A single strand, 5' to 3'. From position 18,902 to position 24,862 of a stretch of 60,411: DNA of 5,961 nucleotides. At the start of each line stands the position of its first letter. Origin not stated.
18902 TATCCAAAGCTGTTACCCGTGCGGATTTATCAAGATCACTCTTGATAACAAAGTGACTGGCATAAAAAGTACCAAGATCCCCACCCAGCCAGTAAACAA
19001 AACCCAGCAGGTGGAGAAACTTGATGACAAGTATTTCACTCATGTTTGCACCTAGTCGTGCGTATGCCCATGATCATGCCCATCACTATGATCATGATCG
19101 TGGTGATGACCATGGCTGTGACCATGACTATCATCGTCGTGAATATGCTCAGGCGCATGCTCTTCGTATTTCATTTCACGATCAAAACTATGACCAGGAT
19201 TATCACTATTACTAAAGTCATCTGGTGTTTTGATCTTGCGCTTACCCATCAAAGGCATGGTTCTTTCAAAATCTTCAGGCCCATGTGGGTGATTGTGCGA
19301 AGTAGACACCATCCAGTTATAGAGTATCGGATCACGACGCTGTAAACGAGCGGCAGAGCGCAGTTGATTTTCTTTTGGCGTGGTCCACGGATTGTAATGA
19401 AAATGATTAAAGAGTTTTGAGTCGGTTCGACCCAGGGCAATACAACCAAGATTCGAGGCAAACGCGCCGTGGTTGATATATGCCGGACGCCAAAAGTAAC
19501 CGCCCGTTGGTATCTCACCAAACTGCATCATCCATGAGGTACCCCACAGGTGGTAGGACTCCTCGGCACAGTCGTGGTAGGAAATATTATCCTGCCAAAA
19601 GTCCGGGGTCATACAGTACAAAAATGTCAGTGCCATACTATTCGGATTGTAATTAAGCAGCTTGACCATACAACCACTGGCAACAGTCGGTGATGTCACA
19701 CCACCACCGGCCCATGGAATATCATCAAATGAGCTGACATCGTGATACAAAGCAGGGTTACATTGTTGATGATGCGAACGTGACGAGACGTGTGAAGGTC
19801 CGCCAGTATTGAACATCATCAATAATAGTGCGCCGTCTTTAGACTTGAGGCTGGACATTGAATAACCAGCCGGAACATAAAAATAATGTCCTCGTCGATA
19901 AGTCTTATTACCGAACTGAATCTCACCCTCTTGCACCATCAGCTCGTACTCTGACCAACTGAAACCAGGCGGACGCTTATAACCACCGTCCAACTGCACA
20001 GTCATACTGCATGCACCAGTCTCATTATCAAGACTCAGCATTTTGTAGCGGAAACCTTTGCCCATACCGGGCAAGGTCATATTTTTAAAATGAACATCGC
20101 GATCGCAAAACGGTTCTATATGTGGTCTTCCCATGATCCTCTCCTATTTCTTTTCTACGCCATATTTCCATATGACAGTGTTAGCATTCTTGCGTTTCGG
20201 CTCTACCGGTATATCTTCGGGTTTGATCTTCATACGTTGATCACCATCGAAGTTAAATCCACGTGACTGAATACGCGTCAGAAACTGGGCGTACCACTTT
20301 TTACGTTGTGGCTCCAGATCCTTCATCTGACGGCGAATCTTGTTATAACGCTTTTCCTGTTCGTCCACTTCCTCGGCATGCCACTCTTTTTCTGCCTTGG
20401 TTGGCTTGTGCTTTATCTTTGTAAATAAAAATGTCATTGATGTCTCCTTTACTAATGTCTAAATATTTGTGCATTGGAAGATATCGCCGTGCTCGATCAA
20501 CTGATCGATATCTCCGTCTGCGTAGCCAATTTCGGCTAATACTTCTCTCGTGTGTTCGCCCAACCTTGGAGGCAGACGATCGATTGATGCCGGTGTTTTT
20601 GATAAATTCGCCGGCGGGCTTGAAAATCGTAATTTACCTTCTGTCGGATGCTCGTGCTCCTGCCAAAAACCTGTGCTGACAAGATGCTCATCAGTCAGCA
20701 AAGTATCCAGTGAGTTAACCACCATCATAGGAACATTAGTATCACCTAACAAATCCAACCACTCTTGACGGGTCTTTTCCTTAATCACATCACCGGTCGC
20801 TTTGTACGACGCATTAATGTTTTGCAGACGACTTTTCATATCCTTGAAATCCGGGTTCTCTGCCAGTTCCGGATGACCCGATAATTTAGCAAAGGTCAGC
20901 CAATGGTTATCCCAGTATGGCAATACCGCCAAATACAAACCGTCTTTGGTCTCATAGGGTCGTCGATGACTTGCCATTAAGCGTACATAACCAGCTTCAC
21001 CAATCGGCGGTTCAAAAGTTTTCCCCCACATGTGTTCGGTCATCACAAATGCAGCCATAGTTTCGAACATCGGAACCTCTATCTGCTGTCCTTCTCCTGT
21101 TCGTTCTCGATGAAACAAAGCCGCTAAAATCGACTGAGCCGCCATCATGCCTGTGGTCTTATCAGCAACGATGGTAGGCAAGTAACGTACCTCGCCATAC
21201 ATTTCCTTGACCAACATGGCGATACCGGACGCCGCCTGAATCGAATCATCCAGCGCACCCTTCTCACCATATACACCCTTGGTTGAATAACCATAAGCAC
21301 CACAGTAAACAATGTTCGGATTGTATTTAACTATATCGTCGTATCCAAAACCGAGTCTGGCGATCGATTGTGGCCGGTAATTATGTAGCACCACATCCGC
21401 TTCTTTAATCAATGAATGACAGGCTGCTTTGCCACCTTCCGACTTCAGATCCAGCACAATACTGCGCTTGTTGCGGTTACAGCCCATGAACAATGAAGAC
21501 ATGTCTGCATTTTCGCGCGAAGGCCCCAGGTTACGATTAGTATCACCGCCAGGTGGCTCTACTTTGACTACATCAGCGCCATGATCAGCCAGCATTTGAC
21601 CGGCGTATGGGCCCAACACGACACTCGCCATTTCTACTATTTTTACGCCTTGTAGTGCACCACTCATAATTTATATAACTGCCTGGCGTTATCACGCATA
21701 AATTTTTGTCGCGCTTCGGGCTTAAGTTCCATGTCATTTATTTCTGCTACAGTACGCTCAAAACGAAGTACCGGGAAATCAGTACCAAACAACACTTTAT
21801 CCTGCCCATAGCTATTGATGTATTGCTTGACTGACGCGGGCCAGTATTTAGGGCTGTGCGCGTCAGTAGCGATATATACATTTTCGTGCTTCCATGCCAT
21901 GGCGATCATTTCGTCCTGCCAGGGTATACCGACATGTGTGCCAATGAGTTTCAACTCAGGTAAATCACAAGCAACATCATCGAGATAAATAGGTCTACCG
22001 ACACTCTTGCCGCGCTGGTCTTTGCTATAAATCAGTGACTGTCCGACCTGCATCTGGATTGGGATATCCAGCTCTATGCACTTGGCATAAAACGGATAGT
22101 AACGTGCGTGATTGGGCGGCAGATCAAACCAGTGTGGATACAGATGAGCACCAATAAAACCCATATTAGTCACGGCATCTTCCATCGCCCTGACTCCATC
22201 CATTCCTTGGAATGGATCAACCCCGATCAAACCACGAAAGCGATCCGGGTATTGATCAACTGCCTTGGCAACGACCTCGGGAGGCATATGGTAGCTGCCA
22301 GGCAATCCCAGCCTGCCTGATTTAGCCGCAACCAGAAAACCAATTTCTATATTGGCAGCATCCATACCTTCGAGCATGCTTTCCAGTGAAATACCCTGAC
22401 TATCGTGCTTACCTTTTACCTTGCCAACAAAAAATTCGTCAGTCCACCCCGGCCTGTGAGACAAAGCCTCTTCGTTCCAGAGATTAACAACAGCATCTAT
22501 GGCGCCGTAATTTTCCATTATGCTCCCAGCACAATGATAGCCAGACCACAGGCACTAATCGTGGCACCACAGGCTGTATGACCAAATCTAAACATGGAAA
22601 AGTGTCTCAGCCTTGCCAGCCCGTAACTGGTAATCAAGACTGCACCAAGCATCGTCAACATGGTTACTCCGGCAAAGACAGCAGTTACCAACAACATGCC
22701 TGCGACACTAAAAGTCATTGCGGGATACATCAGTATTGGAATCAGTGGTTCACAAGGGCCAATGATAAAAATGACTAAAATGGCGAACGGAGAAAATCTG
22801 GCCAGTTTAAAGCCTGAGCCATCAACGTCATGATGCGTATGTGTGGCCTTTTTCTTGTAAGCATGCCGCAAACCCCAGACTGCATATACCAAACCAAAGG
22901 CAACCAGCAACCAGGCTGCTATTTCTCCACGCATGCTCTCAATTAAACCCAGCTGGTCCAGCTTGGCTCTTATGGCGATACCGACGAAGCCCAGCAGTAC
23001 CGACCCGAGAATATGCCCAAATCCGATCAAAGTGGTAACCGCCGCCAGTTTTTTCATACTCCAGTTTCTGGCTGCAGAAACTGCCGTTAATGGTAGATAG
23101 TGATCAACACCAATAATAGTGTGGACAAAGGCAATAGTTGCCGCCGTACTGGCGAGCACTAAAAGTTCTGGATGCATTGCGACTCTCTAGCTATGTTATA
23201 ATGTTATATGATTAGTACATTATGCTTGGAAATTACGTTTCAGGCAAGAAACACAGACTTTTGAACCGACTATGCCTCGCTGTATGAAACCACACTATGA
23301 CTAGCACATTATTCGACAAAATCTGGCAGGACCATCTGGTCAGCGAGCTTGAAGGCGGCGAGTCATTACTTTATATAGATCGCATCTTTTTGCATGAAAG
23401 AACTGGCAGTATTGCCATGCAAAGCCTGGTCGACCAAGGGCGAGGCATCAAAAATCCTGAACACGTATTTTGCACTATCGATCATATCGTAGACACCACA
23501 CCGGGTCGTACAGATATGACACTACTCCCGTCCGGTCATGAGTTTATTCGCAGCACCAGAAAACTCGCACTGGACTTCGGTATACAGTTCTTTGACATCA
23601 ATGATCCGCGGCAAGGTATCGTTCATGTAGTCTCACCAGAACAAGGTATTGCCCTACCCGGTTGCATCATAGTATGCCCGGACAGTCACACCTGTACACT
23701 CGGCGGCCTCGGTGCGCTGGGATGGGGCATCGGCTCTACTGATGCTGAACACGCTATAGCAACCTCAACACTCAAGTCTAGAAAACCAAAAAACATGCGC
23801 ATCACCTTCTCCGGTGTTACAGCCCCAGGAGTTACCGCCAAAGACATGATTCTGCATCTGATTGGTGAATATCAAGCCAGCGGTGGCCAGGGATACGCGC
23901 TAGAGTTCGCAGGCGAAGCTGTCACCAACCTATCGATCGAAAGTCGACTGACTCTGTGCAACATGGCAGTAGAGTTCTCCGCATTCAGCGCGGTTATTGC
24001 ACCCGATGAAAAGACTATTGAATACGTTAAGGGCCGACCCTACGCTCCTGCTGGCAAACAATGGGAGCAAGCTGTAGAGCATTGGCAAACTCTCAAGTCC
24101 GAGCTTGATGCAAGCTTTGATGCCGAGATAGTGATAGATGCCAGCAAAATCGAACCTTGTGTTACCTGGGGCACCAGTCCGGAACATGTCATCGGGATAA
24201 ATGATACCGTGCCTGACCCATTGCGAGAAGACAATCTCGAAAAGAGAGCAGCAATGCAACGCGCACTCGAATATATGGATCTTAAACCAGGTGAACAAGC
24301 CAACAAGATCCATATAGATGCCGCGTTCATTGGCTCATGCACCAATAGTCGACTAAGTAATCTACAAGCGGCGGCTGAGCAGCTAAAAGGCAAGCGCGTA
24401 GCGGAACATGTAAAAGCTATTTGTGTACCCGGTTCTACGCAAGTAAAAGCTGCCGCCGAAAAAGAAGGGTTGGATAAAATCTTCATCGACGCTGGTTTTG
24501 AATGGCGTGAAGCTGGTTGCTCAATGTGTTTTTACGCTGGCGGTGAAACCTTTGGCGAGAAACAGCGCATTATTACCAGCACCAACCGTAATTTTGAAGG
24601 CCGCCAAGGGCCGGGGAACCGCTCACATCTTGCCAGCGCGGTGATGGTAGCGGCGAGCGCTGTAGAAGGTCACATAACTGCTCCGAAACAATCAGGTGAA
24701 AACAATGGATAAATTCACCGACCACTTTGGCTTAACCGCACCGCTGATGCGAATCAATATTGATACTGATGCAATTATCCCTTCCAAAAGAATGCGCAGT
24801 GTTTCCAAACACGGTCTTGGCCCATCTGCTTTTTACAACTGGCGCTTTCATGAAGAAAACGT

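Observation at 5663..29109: One 24-bp palindrome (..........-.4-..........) marks six to seven promoters: an undescribed catabolic regulon with no regulator in view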

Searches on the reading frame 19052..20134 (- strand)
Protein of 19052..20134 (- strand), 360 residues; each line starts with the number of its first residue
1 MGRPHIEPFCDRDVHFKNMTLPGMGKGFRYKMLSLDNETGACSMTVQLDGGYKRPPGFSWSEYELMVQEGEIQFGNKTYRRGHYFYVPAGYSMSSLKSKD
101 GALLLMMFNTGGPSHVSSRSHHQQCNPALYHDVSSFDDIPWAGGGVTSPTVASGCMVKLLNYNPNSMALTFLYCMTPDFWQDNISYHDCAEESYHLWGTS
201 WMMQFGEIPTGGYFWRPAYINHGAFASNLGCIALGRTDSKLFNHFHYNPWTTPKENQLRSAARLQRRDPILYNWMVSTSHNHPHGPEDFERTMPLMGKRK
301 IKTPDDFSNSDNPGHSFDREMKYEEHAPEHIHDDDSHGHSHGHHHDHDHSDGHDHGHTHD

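Call 7: search_protein_families(library=pfam, proteins=[window:19052-20134:-], max_evalue=0.001)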
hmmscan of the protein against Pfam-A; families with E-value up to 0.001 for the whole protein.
window:19052-20134:- (360 aa): 2 families
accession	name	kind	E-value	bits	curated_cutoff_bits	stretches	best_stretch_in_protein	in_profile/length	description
PF14499.12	DUF4437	-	5e-14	52.5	24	1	32-241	26-247/250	Domain of unknown function (DUF4437)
PF12973.13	Cupin_7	-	3e-12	46.7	27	1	17-107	9-99/105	ChrR Cupin-like domain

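Call 38: search_protein_families(library=ncbifam, proteins=[window:19052-20134:-], max_evalue=0.00001)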
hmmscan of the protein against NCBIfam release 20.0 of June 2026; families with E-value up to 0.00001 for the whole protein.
window:19052-20134:- (360 aa): 0 families

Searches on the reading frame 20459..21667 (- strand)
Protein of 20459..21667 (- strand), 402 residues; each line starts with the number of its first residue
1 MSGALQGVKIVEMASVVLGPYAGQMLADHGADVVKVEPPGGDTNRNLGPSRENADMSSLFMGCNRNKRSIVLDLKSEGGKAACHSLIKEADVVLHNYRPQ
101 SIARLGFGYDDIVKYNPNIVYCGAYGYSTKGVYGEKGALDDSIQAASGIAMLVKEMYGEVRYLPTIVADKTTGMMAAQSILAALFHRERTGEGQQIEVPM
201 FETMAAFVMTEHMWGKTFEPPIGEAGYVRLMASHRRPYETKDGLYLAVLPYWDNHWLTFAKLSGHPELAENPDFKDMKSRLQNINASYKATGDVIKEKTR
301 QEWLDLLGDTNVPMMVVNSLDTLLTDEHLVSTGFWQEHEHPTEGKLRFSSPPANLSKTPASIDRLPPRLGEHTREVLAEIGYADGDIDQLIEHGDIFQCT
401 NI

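Call 7: search_protein_families(library=pfam, proteins=[window:20459-21667:-], max_evalue=0.001)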
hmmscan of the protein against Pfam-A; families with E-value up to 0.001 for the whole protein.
window:20459-21667:- (402 aa): 1 family
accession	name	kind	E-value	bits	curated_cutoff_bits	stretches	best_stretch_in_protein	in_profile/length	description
PF02515.22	CoA_transf_3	-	5.7e-107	358.5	23.3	1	5-373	1-366/366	CoA-transferase family III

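Call 34: search_protein_families(library=ncbifam, proteins=[window:20459-21667:-], max_evalue=0.00001)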
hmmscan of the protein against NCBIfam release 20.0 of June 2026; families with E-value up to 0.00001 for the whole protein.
window:20459-21667:- (402 aa): 7 families
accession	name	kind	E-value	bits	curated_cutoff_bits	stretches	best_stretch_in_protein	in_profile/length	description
NF003809.0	PRK05398.1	subfamily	8.9e-66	222.2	442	2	1-204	1-204/416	formyl-CoA transferase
NF052585.1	SucGlutTfsCaiB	equivalog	8.4e-63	212.3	750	1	4-381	7-389/394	succinate--glutarate CoA-transferase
TIGR03253.1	oxalate_frc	equivalog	3.3e-61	207.2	504.2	2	4-204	3-203/416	formyl-CoA transferase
NF041294.1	Scnl_mescCoAtase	equivalog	7.7e-55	186.6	700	1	3-377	2-380/381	succinyl-CoA:mesaconate CoA-transferase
NF008511.0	PRK11430.1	equivalog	1.9e-43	149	522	1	3-317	8-320/381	CoA:oxalate CoA-transferase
NF002914.1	PRK03525.1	equivalog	8.8e-33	113.8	413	1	3-395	8-396/400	L-carnitine CoA-transferase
TIGR04253.1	mesacon_CoA_iso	equivalog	4.5e-19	68.7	725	1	3-390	1-394/403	2-methylfumaryl-CoA isomerase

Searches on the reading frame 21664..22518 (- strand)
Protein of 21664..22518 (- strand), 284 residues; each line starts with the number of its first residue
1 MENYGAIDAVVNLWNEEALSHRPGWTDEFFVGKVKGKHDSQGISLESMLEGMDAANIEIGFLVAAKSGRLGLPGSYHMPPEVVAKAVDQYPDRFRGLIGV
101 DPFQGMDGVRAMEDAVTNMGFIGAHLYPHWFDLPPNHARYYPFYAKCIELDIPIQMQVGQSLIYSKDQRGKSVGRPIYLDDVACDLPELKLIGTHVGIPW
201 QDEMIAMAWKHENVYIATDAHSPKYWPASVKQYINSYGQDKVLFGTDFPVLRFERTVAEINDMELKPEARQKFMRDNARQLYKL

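Call 7: search_protein_families(library=pfam, proteins=[window:21664-22518:-], max_evalue=0.001)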
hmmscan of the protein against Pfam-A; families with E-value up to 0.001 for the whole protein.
window:21664-22518:- (284 aa): 1 family
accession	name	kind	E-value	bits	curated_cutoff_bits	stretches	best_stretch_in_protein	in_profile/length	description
PF04909.20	Amidohydro_2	-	1.1e-44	153.8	26.4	1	83-284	69-289/289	Amidohydrolase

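Call 34: search_protein_families(library=ncbifam, proteins=[window:21664-22518:-], max_evalue=0.00001)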
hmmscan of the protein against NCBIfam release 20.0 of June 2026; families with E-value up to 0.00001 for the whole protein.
window:21664-22518:- (284 aa): 0 families

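Call 50: search_solved_structures(query=window:21664-22518:-, max_evalue=0.001)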
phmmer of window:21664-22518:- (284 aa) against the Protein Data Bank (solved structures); distinct sequences matched with E-value up to 0.001: 20.
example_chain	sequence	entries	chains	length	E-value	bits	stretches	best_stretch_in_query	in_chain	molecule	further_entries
3irs_A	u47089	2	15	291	3e-22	82.4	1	41-281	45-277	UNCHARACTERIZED PROTEIN BB4693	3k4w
3ij6_A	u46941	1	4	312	1.2e-07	34.5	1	81-282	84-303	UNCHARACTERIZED METAL-DEPENDENT HYDROLASE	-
6dxq_A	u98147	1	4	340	1.8e-07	33.9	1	81-161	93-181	4-oxalomesaconate hydratase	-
6dwv_B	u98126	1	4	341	1.8e-07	33.9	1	81-161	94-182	4-oxalomesaconate hydratase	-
6dxs_A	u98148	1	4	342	1.8e-07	33.9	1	81-161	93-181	4-oxalomesaconate hydratase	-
4inf_A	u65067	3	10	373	1.8e-06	30.7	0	222-284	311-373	METAL-DEPENDENT HYDROLASE | 5-Carboxyvanillate Decarboxylase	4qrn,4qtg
4qs5_A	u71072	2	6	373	8.8e-06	28.4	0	81-157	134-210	Ligw2 Decarboxylase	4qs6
3s4t_A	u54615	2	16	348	1.1e-05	28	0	81-157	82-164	Amidohydrolase 2 | Gamma-resorcylate decarboxylase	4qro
2dvt_A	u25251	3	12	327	1.8e-05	27.3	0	210-284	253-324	Thermophilic reversible gamma-resorcylate decarboxylase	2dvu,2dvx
4ign_A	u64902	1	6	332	3e-05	26.6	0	83-150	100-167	2-amino-3-carboxymuconate-6-semialdehyde decarboxylase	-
4igm_A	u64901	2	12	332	3.1e-05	26.6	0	83-150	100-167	2-amino-3-carboxymuconate-6-semialdehyde decarboxylase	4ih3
4ofc_A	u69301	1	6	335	3.1e-05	26.6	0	83-150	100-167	2-amino-3-carboxymuconate-6-semialdehyde decarboxylase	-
2wm1_A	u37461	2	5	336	3.2e-05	26.5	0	83-150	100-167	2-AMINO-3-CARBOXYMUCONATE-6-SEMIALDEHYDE DECARBOXYLASE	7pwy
2gwg_A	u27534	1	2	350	0.00012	24.6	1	86-196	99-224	4-oxalomesaconate hydratase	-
7wmb_A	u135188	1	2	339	0.00027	23.5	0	211-284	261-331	Amidohydrolase 2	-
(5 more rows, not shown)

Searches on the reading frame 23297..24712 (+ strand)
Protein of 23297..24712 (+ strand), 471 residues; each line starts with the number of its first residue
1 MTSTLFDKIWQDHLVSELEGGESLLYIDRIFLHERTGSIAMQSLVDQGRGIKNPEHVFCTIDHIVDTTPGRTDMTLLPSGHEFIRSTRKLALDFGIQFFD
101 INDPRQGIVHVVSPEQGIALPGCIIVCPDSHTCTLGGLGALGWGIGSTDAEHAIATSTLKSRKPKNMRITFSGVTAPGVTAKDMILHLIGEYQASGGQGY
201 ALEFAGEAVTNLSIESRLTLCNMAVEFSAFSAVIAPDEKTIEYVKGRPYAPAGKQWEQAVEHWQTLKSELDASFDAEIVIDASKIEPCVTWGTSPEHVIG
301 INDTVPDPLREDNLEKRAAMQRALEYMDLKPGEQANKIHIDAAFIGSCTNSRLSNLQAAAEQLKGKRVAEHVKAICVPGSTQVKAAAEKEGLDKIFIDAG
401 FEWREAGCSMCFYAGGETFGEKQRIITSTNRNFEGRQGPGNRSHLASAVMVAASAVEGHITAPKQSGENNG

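Call 8: search_protein_families(library=pfam, proteins=[window:23297-24712:+], max_evalue=0.001)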
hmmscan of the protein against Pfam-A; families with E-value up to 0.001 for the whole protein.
window:23297-24712:+ (471 aa): 1 family
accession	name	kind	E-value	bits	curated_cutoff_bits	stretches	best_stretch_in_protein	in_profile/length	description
PF00330.25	Aconitase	-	4.3e-154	514.3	28.7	1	7-458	1-463/463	Aconitase family (aconitate hydratase)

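Call 34: search_protein_families(library=ncbifam, proteins=[window:23297-24712:+], max_evalue=0.00001)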
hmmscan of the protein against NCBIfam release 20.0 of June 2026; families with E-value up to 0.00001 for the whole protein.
window:23297-24712:+ (471 aa): 19 families
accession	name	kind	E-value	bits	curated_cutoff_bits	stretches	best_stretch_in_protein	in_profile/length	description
NF009116.0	PRK12466.1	subfamily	5.5e-207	688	531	1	2-466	4-468/472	3-isopropylmalate dehydratase large subunit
NF004016.0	PRK05478.1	subfamily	4.2e-181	602.6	510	1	2-465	3-465/468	3-isopropylmalate dehydratase large subunit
TIGR00170.1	leuC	equivalog_domain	7.5e-169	562.2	560.25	1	1-460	1-460/466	3-isopropylmalate dehydratase large subunit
NF001614.1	PRK00402.1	subfamily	5.8e-102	341.4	385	2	4-303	2-284/415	aconitase/3-isopropylmalate dehydratase large subunit family protein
TIGR01343.1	hacA_fam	subfamily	1.2e-92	310.6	385.7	2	4-303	1-281/412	homoaconitate hydratase family protein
TIGR02086.1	IPMI_arch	subfamily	9.3e-85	284.8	410.15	2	4-303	2-279/411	3-isopropylmalate dehydratase/homoaconitate hydratase family large subunit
TIGR02083.1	LEU2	equivalog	4e-77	259.9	610.65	2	4-304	2-285/419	3-isopropylmalate dehydratase large subunit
NF005558.0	PRK07229.1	equivalog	7.3e-76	256.1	612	1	1-468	1-417/647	aconitate hydratase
NF040615.1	HacA_Meth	equivalog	2.3e-72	244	550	2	4-304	2-289/419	homoaconitase large subunit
TIGR01342.1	acon_putative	hypoth_equivalog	3.8e-56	190.6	719.15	2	4-302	1-279/655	putative aconitate hydratase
TIGR00139.1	h_aconitase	equivalog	4.3e-47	160.9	529.9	2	33-247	38-243/709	homoaconitase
TIGR01340.1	aconitase_mito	equivalog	1.5e-43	149.2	825.35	2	28-300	57-326/745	aconitate hydratase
NF006757.0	PRK09277.1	subfamily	4.6e-40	137.1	686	1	111-461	192-559/888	aconitate hydratase AcnA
NF009520.0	PRK12881.1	subfamily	4.4e-39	133.9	905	1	115-461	198-560/893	aconitate hydratase AcnA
TIGR01341.1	aconitase_1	equivalog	1.1e-34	119.3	945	1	118-461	185-550/876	aconitate hydratase AcnA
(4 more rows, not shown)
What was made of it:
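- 23297..25316 (+): LeuC/LeuD-like dehydratase genes under site 4. calls 8, 34.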
